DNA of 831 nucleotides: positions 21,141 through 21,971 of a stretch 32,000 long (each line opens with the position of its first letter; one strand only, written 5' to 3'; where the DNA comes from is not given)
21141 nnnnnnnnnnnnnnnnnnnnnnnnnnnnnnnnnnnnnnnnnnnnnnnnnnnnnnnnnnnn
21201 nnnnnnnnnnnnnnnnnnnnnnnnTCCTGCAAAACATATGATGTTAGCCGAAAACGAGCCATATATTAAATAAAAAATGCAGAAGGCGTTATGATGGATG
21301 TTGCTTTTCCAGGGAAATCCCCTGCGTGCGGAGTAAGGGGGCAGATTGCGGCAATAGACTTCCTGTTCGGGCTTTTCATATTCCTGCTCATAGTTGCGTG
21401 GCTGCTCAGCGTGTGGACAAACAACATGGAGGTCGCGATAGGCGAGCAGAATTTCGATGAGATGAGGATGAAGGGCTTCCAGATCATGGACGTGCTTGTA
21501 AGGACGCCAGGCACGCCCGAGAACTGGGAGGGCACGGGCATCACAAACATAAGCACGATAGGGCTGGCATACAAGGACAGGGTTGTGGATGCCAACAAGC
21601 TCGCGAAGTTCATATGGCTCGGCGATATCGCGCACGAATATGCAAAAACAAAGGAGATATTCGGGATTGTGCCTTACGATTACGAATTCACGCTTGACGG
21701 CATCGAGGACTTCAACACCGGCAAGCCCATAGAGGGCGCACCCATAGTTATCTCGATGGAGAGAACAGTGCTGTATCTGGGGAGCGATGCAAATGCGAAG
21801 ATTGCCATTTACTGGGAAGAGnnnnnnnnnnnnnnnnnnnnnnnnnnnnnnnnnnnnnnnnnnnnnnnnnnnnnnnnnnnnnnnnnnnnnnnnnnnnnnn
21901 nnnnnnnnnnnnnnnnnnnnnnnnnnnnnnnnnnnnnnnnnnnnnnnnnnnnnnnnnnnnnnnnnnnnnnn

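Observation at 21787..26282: Tandem paralog pair of pilin-anchored VWA proteins: one MIDAS-competent, one MIDAS-dead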

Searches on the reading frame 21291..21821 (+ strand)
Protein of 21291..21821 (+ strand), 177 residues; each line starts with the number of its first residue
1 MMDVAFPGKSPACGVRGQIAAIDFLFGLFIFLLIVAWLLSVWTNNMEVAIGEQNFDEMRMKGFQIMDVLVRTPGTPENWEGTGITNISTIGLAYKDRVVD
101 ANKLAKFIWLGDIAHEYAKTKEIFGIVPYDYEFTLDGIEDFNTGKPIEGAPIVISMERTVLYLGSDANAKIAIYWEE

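Call 4: search_protein_families(library=pfam, proteins=[window:21291-21821:+], max_evalue=1)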
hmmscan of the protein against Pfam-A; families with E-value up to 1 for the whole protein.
window:21291-21821:+ (177 aa): 1 family
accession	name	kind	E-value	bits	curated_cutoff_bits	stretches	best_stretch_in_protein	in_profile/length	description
PF23958.1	DUF7287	-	0.12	13.3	27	1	16-41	3-27/157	Family of unknown function (DUF7287)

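Call 75: search_protein_families(library=ncbifam, proteins=[window:21291-21821:+], max_evalue=0.01)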
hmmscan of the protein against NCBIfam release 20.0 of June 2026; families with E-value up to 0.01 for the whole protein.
window:21291-21821:+ (177 aa): 0 families
